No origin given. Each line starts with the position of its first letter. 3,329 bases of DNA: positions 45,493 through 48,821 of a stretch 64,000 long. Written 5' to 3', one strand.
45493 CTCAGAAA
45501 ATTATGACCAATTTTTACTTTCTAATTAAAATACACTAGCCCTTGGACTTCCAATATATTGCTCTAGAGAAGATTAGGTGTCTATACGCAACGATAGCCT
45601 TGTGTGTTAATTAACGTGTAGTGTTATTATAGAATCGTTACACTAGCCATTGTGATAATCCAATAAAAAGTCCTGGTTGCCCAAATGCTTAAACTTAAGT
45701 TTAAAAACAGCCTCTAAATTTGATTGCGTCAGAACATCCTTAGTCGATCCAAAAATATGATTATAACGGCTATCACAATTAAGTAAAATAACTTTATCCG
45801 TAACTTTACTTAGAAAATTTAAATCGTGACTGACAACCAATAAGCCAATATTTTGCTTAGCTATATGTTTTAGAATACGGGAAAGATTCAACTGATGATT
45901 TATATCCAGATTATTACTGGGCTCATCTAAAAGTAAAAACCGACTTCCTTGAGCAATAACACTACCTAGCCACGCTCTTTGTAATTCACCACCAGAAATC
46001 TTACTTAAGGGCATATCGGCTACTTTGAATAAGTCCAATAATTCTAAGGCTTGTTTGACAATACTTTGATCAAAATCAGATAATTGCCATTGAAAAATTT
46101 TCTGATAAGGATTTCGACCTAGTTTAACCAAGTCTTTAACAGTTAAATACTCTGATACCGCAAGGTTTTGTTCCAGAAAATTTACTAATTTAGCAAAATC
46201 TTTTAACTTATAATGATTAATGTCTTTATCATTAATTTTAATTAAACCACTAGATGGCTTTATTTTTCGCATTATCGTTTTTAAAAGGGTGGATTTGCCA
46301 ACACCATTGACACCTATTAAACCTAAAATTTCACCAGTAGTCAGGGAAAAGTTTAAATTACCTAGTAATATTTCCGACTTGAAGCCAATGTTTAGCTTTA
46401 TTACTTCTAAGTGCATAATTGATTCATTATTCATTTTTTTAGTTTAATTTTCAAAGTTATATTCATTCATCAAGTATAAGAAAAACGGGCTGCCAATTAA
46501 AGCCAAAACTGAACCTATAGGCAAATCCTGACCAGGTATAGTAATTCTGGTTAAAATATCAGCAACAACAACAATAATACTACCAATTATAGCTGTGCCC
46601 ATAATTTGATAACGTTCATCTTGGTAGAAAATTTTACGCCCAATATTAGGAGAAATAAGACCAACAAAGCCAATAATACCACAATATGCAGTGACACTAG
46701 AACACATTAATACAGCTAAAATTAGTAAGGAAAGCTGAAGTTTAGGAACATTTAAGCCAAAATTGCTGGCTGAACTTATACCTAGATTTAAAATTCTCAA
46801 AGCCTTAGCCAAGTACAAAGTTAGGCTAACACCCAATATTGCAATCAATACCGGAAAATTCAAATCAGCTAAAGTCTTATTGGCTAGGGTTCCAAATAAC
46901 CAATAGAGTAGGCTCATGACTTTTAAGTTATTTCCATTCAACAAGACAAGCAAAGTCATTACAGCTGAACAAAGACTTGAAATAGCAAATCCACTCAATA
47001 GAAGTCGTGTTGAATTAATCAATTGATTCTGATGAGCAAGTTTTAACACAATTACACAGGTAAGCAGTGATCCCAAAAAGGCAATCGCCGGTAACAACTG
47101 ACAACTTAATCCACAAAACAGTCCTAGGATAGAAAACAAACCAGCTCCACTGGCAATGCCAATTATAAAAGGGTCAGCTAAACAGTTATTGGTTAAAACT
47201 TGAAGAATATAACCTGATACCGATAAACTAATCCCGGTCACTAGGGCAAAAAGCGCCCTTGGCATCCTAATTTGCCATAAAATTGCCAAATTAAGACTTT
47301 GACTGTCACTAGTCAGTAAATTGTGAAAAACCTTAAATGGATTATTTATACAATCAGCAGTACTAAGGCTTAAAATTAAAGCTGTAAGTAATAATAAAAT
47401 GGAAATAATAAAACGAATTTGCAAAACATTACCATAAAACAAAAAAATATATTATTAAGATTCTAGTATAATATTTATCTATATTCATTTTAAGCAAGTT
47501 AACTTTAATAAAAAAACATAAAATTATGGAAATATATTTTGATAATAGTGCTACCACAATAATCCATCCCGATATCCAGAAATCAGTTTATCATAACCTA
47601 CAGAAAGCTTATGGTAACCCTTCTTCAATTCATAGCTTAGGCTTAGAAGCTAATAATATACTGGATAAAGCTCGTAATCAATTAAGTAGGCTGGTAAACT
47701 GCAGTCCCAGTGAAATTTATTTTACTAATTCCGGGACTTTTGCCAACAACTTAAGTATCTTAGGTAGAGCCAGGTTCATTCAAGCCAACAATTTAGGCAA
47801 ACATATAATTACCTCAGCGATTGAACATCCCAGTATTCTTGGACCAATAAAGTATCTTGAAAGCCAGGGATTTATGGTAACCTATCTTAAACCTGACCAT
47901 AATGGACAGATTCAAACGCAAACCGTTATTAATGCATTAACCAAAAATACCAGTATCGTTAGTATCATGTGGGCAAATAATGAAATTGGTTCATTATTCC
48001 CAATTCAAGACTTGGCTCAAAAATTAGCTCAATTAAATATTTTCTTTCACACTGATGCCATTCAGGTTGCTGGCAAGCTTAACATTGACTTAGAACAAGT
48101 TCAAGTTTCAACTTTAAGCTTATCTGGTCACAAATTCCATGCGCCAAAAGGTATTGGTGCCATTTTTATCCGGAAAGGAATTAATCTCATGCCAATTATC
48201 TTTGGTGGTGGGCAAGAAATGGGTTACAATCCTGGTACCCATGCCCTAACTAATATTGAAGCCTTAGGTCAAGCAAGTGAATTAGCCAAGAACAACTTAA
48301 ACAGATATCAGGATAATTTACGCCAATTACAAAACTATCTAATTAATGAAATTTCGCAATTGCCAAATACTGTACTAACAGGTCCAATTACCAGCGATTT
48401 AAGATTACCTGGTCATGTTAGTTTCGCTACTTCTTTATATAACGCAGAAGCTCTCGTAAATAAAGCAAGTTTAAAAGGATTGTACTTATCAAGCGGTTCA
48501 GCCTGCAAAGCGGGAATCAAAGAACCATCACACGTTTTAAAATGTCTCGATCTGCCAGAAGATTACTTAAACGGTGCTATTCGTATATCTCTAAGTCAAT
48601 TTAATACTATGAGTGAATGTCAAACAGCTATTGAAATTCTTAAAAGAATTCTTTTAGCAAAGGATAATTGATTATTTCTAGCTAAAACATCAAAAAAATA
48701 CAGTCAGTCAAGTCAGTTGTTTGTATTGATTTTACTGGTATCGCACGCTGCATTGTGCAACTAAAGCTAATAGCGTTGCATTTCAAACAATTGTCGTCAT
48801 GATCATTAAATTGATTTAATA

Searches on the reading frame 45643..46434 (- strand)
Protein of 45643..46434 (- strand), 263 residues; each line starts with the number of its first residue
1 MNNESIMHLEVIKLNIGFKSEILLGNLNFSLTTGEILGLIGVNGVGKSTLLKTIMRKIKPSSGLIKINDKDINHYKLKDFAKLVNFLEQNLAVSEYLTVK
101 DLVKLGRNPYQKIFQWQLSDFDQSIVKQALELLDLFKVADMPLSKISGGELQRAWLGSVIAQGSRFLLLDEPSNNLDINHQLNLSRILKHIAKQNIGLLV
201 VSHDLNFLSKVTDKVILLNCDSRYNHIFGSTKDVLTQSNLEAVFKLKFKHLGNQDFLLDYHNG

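Call 12: search_protein_families(library=pfam, proteins=[window:45643-46434:-], max_evalue=0.001)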
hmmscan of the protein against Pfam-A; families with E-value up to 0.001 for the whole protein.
window:45643-46434:- (263 aa): 5 families
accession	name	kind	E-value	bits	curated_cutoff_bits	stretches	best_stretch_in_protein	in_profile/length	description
PF00005.33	ABC_tran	-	3.4e-28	99.4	25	1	24-174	1-137/137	ABC transporter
PF13304.12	AAA_21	-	3.4e-08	34.3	27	1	140-208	232-303/304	AAA domain, putative AbiEii toxin, Type IV TA system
PF13173.12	AAA_14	-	9.1e-06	26.1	27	1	35-89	3-57/129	AAA domain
PF02463.25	SMC_N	-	1.1e-05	25.4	40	1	36-215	26-208/220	RecF/RecN/SMC N terminal domain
PF13175.12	AAA_15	-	0.00092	19.4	32.1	0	39-82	28-75/374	AAA ATPase domain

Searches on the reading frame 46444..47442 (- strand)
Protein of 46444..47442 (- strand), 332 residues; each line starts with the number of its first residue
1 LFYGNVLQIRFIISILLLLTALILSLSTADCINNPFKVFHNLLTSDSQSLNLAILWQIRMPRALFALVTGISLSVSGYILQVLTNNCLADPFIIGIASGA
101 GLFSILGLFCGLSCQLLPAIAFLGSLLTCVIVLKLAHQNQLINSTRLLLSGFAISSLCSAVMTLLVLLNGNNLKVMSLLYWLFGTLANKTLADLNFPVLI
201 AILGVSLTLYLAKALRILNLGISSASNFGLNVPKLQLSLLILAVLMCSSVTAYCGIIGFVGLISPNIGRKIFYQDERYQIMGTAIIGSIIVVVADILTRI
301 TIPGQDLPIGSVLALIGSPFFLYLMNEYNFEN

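Call 12: search_protein_families(library=pfam, proteins=[window:46444-47442:-], max_evalue=0.001)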
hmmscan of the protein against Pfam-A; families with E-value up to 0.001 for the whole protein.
window:46444-47442:- (332 aa): 1 family
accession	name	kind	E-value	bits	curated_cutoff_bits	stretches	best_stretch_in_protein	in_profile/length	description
PF01032.23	FecCD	-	2e-79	267.3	26.5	1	17-325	1-309/311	FecCD transport family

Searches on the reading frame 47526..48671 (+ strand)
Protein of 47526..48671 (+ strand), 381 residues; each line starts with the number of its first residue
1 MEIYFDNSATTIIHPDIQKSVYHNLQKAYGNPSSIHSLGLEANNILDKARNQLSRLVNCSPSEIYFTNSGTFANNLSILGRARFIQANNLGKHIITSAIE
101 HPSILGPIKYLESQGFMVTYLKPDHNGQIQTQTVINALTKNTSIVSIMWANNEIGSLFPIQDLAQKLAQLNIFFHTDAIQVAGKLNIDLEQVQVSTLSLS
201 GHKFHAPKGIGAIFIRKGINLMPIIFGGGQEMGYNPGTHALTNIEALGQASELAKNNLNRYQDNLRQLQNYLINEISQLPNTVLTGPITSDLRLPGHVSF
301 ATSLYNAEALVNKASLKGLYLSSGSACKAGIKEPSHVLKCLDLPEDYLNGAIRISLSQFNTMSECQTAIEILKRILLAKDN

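Call 12: search_protein_families(library=pfam, proteins=[window:47526-48671:+], max_evalue=0.001)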
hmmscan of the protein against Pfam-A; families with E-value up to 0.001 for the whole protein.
window:47526-48671:+ (381 aa): 1 family
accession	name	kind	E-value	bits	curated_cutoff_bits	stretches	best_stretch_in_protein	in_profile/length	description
PF00266.25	Aminotran_5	-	4.4e-63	213.9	21.5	1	3-365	1-368/371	Aminotransferase class-V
